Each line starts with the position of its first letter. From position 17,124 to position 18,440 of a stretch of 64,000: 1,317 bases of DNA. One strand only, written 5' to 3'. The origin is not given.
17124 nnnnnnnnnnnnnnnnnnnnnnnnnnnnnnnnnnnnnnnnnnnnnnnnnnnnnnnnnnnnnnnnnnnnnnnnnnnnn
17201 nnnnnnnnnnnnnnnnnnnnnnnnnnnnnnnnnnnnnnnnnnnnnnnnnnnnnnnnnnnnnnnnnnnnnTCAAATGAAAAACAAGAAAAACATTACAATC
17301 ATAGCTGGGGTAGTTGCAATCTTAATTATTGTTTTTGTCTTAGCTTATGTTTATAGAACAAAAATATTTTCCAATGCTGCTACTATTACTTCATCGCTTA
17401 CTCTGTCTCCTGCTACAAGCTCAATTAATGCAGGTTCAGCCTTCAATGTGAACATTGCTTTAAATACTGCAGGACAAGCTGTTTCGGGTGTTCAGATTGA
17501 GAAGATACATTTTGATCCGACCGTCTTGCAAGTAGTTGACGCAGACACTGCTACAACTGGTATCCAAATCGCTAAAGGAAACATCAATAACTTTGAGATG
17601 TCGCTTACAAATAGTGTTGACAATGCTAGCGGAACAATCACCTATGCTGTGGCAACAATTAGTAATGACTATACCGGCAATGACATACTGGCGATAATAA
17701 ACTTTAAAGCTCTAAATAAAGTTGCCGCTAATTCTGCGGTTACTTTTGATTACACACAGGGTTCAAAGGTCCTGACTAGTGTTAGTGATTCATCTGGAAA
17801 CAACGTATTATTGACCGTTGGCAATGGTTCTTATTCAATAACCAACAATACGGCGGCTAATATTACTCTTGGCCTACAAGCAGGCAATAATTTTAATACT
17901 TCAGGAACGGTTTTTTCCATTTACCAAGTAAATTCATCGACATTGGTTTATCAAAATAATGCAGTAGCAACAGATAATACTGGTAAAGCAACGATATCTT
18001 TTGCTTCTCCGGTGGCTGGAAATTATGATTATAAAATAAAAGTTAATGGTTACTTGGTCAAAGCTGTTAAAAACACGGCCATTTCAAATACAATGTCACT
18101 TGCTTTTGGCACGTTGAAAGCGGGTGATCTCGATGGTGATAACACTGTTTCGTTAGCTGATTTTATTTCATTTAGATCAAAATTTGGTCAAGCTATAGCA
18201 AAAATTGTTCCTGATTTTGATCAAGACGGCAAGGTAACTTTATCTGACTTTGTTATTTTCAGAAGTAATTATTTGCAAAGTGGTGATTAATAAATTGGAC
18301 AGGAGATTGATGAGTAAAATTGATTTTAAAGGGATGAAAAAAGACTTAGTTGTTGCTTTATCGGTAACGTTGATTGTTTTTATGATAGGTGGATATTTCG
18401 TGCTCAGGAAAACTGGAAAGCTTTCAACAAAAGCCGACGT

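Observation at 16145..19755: Three tandem paralogs combining cohesin-like and dockerin-like modules: a candidate self-assembling surface scaffold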

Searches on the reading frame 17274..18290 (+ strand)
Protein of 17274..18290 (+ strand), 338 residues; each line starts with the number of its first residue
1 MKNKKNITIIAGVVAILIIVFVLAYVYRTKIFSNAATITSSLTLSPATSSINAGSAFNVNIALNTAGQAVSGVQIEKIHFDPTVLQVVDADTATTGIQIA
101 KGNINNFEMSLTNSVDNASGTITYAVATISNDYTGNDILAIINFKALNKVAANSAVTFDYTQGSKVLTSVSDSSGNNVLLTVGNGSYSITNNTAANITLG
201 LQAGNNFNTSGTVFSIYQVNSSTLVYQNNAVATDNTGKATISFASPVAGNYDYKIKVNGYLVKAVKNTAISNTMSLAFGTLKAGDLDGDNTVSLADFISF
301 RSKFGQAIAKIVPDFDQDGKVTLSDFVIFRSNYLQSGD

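Call 3: search_protein_families(library=pfam, proteins=[window:17274-18290:+], max_evalue=1)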
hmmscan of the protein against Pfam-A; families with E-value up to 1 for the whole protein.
window:17274-18290:+ (338 aa): 9 families
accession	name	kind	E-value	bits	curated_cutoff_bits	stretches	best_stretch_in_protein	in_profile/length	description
PF13833.12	EF-hand_8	-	6.7e-05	23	28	1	281-300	31-50/54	EF-hand domain pair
PF00036.39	EF-hand_1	-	0.0014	18.4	25.4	0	314-327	10-23/29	EF hand domain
PF00404.24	Dockerin_1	-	0.0029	18.2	22.9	1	283-328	1-51/57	Dockerin type I domain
PF13499.12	EF-hand_7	-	0.01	16.6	30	0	308-328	45-64/67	EF-hand domain pair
PF13202.12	EF-hand_5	-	0.021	14.7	25.9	0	281-299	5-23/25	EF hand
PF13405.12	EF-hand_6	-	0.038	14.2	25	0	314-327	10-23/30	EF-hand domain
PF21130.3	YgfZ_barrel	-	0.11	13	27.2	1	194-227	17-50/68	YgfZ, beta-barrel domain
PF23265.1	Ig-like_KY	-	0.16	12.6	27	1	184-257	25-99/129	KY-like, immunoglobulin-like domain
PF13620.12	CarboxypepD_reg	-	0.41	11.5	32.3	0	228-269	29-68/82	Carboxypeptidase regulatory-like domain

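Call 4: search_protein_families(library=ncbifam, proteins=[window:17274-18290:+], max_evalue=1)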
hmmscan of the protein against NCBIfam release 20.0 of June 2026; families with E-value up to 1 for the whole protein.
window:17274-18290:+ (338 aa): 2 families
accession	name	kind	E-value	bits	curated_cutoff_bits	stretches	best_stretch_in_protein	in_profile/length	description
NF041540.1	dockerin_GC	domain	0.0093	16.3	29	1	285-333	4-63/67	GC-type dockerin domain-anchored protein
NF007367.0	PRK09864.1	equivalog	0.016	13.9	569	1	214-289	214-294/356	aminopeptidase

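Call 5: search_solved_structures(query=window:17274-18290:+, max_evalue=10, show_alignments=3)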
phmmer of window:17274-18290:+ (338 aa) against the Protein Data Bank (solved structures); distinct sequences matched with E-value up to 10: 11.
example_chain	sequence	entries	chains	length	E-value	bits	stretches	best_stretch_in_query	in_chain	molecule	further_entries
2jnx_A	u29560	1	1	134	0.039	16.7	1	281-329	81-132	Calcium binding protein 2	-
2y3n_B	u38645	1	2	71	0.044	16.5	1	283-330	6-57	CELLULOSOMAL FAMILY-48 PROCESSIVE GLYCOSIDE HYDROLASE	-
5nrm_B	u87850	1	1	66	0.2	14.3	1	253-302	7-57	DocCel5: Type I dockerin repeat domain from A. cellulolyticus family 5 endoglucanase WP_01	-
5nrk_B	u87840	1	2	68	0.21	14.2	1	255-303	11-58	DocCel5: Type I dockerin repeat domain from A. cellulolyticus family 5 endoglucanase WP_01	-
6jcs_A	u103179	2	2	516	0.38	13.4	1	102-195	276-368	Capsid protein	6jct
7kp3_A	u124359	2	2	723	0.75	12.4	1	102-195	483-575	Capsid protein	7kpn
3ntt_A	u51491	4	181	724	0.75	12.4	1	102-195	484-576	Capsid protein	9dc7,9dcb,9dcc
9umb_A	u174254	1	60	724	0.75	12.4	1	102-195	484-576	Capsid protein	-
2i18_A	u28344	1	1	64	1.1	11.8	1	282-329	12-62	Calcium-binding protein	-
2m7n_A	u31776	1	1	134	1.3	11.6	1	281-329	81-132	Calcium-binding protein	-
1jfj_A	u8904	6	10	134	1.3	11.6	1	282-329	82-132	CALCIUM-BINDING PROTEIN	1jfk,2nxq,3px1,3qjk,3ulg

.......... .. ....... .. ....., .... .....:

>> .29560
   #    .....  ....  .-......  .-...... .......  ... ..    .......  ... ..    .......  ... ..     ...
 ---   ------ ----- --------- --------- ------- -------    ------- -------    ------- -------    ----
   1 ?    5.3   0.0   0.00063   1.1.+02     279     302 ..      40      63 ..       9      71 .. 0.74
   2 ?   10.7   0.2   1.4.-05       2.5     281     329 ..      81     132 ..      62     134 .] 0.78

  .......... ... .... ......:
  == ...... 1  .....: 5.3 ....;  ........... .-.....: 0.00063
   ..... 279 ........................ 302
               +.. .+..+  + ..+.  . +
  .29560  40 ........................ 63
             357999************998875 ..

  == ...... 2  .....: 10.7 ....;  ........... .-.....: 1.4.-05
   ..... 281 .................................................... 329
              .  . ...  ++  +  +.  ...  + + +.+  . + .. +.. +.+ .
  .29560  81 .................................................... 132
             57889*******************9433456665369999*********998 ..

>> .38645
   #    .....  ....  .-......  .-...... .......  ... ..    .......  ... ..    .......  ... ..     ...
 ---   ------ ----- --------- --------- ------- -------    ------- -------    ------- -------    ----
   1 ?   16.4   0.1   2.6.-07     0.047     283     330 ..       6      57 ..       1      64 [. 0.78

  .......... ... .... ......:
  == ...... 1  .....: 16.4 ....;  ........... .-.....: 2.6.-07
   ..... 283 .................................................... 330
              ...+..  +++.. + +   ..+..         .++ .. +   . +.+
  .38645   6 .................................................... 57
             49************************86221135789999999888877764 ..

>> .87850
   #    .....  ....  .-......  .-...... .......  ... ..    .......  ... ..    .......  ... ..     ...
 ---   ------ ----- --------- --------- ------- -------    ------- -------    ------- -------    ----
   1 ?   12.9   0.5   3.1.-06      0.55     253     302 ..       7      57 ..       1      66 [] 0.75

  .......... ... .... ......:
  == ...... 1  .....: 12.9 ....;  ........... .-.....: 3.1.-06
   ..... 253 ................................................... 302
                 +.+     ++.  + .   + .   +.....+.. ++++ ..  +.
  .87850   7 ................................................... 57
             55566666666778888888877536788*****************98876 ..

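Call 8: find_homologous_proteins(query=window:17274-18290:+, max_evalue=0.001)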
Query window:17274-18290:+ (338 aa): 13 proteins with E <= 0.001 among 6533 candidates.
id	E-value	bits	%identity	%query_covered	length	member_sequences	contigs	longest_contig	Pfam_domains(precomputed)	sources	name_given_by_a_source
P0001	1.5e-201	686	100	100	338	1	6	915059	-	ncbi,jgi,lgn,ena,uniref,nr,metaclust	ncbi:TPA: hypothetical protein DD449_04860 [Candidatus Berkelbacteria bacterium]|uniref:Dockerin dom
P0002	5.2e-111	389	59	100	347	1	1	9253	PF00963.25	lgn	-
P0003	1.0e-109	385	59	92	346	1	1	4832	PF00963.25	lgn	-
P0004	2.1e-63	233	49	90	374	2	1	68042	-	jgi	-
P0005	4.8e-48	182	44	88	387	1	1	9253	-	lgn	-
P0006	5.9e-48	182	39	100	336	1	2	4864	PF00404.25,PF00963.25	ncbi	-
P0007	1.1e-46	178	40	90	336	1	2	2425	PF00404.25,PF00963.25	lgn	-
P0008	3.8e-46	176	38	99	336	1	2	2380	PF00404.25,PF00963.25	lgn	-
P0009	3.3e-39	153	53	49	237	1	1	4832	-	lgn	-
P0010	1.4e-28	118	40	51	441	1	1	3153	PF17957.8,PF09136.17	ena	-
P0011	2.3e-26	111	40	39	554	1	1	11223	PF00404.25,PF00041.28,PF16656.12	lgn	-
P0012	8.9e-21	93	39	45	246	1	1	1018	PF00963.25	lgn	-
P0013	5.0e-12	64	38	32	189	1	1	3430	PF00963.25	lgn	-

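Call 10: search_solved_structures(query=A1, max_evalue=1, show_alignments=4)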
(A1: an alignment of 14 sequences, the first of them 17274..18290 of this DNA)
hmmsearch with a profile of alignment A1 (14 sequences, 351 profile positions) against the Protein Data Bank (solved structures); distinct sequences matched with E-value up to 1: 44.
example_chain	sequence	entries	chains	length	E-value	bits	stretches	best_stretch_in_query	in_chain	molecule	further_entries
3l8q_A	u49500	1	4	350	7.7e-14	54.8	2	54-166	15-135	Cellulosomal scaffoldin adaptor protein B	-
3kcp_A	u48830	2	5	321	3.1e-10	43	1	186-349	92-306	Cellulosomal-scaffolding protein A | Cellulosome anchoring protein cohesin region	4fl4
2b59_B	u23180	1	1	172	1.1e-09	41.2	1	247-349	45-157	Cellulosomal scaffolding protein A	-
5g5d_B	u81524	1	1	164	2.4e-08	36.7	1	247-349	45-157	CELLULOSOMAL-SCAFFOLDING PROTEIN A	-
3f2l_A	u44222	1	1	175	4.8e-08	35.7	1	54-166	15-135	Cellulosomal scaffoldin adaptor protein B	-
1zv9_A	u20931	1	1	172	5e-08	35.7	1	54-166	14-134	Cellulosomal scaffoldin adaptor protein B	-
1qzn_A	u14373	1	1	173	5.7e-08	35.5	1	53-166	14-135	cellulosomal scaffoldin adaptor protein B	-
3bwz_A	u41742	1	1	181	6.8e-08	35.2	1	54-166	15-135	Cellulosomal scaffoldin adaptor protein B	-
4u3s_B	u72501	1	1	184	7.5e-08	35.1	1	210-348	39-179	Cellulosomal scaffoldin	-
4wi0_B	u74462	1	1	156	1.9e-07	33.7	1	211-349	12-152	Cellulosomal scaffoldin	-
3ul4_B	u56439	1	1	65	2.6e-06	30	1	296-345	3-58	Cellulosome enzyme, dockerin type I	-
3fnk_A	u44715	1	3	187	2.7e-06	30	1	47-162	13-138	Cellulosomal scaffoldin adaptor protein B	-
2yik_A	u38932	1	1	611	8.7e-06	28.3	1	295-346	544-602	ENDOGLUCANASE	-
4u3s_A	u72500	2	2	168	8.7e-06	28.3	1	46-164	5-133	Cellulosomal scaffoldin adaptor protein B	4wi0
4fl4_A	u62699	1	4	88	1.7e-05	27.3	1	298-344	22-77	Glycoside hydrolase family 9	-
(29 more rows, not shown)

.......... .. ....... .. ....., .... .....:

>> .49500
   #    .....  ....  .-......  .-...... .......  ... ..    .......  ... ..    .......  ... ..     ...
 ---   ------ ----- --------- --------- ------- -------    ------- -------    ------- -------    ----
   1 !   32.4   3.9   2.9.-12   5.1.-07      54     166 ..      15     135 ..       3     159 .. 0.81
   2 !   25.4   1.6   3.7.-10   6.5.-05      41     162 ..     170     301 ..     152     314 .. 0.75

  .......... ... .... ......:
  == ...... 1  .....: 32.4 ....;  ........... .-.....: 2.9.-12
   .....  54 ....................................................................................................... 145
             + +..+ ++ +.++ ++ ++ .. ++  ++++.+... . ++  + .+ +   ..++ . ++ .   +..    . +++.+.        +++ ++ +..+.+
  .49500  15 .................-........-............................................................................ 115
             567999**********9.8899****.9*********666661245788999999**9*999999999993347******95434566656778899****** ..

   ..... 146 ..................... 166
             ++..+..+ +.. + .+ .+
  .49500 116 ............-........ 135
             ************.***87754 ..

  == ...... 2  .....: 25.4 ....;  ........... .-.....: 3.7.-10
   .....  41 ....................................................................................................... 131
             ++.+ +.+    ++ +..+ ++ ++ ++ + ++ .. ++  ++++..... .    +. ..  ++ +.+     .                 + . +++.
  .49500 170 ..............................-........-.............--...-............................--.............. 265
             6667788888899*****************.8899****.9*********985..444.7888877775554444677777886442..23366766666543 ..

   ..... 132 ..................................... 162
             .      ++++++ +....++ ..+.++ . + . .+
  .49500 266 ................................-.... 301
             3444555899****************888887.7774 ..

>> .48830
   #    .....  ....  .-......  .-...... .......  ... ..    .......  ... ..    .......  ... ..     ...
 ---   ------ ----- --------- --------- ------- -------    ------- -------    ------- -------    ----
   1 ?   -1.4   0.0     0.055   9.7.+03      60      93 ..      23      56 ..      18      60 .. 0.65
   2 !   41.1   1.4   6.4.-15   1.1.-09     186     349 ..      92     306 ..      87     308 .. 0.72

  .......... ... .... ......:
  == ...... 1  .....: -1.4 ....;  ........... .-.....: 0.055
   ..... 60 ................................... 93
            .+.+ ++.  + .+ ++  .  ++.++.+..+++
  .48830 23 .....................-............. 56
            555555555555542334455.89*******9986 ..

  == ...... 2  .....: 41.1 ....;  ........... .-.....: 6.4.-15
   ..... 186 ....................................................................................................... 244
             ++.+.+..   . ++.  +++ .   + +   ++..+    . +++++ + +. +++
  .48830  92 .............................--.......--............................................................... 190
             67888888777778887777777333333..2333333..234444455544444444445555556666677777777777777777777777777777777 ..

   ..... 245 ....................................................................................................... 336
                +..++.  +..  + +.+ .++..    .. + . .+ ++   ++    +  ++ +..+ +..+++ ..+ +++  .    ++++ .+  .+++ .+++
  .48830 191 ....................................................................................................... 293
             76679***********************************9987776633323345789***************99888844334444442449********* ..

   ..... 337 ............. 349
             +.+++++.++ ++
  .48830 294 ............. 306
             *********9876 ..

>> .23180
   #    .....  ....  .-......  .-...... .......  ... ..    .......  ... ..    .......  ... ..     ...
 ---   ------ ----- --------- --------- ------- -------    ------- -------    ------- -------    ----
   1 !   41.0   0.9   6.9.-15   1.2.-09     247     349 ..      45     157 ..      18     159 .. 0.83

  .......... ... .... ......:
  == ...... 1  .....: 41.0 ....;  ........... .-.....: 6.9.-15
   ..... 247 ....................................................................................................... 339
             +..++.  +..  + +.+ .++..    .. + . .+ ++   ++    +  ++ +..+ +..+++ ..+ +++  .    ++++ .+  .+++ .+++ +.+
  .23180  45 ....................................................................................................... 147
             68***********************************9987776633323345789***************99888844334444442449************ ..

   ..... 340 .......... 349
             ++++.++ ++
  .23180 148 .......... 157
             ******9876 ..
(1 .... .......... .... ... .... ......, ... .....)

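Call 11: search_protein_families(library=pfam, alignment_id=A1, max_evalue=0.01)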
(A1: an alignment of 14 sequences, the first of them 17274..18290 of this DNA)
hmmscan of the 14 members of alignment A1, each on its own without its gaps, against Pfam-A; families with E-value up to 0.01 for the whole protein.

A. member 1, window:17274-18290:+ (338 aa): 3 families
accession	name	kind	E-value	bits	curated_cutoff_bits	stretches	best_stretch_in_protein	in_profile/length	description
PF13833.12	EF-hand_8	-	6.7e-05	23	28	0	281-300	31-50/54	EF-hand domain pair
PF00036.39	EF-hand_1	-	0.0014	18.4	25.4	0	314-327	10-23/29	EF hand domain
PF00404.24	Dockerin_1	-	0.0029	18.2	22.9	0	283-328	1-51/57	Dockerin type I domain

B. families by the number of members that match (of 14 scanned): 16 families
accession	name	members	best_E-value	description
PF00404.24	Dockerin_1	10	7.2e-08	Dockerin type I domain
PF00963.24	Cohesin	7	1.9e-11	Cohesin domain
PF00036.39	EF-hand_1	5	4.2e-05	EF hand domain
PF13833.12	EF-hand_8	5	6.7e-05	EF-hand domain pair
PF13202.12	EF-hand_5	2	0.00028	EF hand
PF13405.12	EF-hand_6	2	0.00088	EF-hand domain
PF17957.7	Big_7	1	6.4e-21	Bacterial Ig domain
PF00041.27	fn3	1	2.8e-13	Fibronectin type III domain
PF16656.11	Pur_ac_phosph_N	1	1e-09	Purple acid Phosphatase, N-terminal domain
PF09136.16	Glucodextran_B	1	4.4e-05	Glucodextranase, domain B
PF19077.6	Big_13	1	0.00016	Bacterial Ig-like domain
PF25788.1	Ig_Rha78A_N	1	0.00035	Rha78A-like, N-terminal immunoglobulin domain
PF25059.1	FN3_DSCAM-DSCAML_C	1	0.00036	DSCAM/DSCAML C-terminal Fn3-like domain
PF16655.11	PhoD_N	1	0.0019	PhoD-like phosphatase, N-terminal domain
PF13620.12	CarboxypepD_reg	1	0.0021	Carboxypeptidase regulatory-like domain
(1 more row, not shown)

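Call 21: find_encoding_contigs(protein=P0002, flank=10000, max_places=3)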
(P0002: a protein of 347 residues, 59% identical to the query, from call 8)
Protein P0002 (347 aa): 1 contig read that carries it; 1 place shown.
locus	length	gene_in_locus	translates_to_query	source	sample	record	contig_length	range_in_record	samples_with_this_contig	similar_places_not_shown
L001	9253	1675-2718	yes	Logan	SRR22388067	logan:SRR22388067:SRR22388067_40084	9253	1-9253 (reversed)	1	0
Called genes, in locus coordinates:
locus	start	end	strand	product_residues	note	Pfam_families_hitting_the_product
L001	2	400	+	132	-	?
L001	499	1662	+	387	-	-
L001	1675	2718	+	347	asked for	PF00963:Cohesin (weak)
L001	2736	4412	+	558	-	-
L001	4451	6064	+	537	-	PF03023:MurJ, PF13440:Polysacc_synt_3 (weak), PF01554:MatE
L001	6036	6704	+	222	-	-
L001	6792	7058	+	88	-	-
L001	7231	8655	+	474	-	PF01743:PolyA_pol, PF12627:PolyA_pol_RNAbd, PF01966:HD (weak), PF13735:tRNA_NucTran2_2 (faint)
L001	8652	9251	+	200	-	?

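Call 22: find_encoding_contigs(protein=P0011, flank=10000, max_places=3)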
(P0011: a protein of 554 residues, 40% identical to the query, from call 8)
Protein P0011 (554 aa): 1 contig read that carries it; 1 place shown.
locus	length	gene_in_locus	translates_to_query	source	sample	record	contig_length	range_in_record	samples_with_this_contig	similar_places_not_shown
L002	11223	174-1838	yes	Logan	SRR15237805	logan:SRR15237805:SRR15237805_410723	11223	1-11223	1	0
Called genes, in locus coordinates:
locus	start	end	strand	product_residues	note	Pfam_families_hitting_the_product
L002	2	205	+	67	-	?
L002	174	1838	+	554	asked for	PF00041:fn3 (weak), PF16656:Pur_ac_phosph_N, PF00041:fn3 (weak), PF00404:Dockerin_1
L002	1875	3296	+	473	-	PF00963:Cohesin, PF01471:PG_binding_1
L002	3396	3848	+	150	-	-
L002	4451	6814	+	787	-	PF00515:TPR_1 (faint), PF13431:TPR_17 (faint), PF13428:TPR_14 (faint), PF07719:TPR_2 (faint), PF14559:TPR_19 (faint), PF23914:TPR_CcmH_CycH (faint), PF13181:TPR_8 (faint), PF13432:TPR_16 (faint), +2 more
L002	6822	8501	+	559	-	PF03023:MurJ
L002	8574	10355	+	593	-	PF00009:GTP_EFTU, PF03144:GTP_EFTU_D2, PF22042:EF-G_D2 (weak), PF14492:EFG_III (weak), PF00679:EFG_C, PF06421:LepA_C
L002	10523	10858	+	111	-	PF04977:DivIC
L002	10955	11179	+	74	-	PF00462:Glutaredoxin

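Call 23: find_encoding_contigs(protein=P0006, flank=10000, max_places=3)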
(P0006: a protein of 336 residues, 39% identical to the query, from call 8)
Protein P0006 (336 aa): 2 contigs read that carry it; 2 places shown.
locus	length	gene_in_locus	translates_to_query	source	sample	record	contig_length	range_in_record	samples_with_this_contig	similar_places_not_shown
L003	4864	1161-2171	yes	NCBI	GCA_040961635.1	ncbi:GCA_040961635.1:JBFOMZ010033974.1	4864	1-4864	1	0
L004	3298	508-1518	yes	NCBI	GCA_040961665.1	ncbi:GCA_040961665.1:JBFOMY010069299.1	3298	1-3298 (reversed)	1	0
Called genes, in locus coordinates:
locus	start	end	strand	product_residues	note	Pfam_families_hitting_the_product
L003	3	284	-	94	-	?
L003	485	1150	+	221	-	PF00404:Dockerin_1 (weak)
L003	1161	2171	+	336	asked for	PF00963:Cohesin (weak), PF00404:Dockerin_1 (weak)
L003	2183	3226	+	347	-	PF00963:Cohesin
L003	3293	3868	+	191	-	PF01928:CYTH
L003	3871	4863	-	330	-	?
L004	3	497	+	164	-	?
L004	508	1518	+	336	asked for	PF00963:Cohesin (weak), PF00404:Dockerin_1 (weak)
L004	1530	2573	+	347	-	PF00963:Cohesin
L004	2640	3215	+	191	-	PF01928:CYTH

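Call 24: predict_structure(alignment_id=A2)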
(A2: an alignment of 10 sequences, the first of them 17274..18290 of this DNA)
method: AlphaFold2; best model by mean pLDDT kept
length: 338 residues; sequences in the alignment: 10
mean_pLDDT: 75.3   pTM: 0.53
mean pLDDT of the five models: 75.3, 72.5, 72.2, 69.6, 67.6
residues with pLDDT >= 90: 46; 70-90: 178; 50-70: 97; < 50: 17
segments of 3 or more residues with pLDDT < 50: 31-36, 308-310, 334-338
pLDDT, mean of each block of 10 residues (from residue 1): 72 87 71 54 85 87 89 90 89 74 79 86 75 88 85 86 83 87 89 68 52 81 82 75 73 74 75 69 55 64 55 63 67 44
secondary structure, 60 per line:
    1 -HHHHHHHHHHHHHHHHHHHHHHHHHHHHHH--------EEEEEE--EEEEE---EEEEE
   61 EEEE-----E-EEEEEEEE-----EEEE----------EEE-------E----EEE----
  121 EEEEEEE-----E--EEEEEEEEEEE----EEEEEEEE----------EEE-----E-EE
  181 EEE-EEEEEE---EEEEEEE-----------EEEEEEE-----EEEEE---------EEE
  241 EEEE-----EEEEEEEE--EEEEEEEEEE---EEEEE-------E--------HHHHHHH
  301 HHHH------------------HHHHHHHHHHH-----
elements in order: H2-31 E40-45 E48-52 E56-64 E72-79 E85-88 E99-101 E114-116 E121-127 E136-146 E151-158 E169-171 E179-183 E185-190 E194-200 E212-218 E224-228 E238-244 E250-257 E260-269 E273-277 H294-304 H323-333
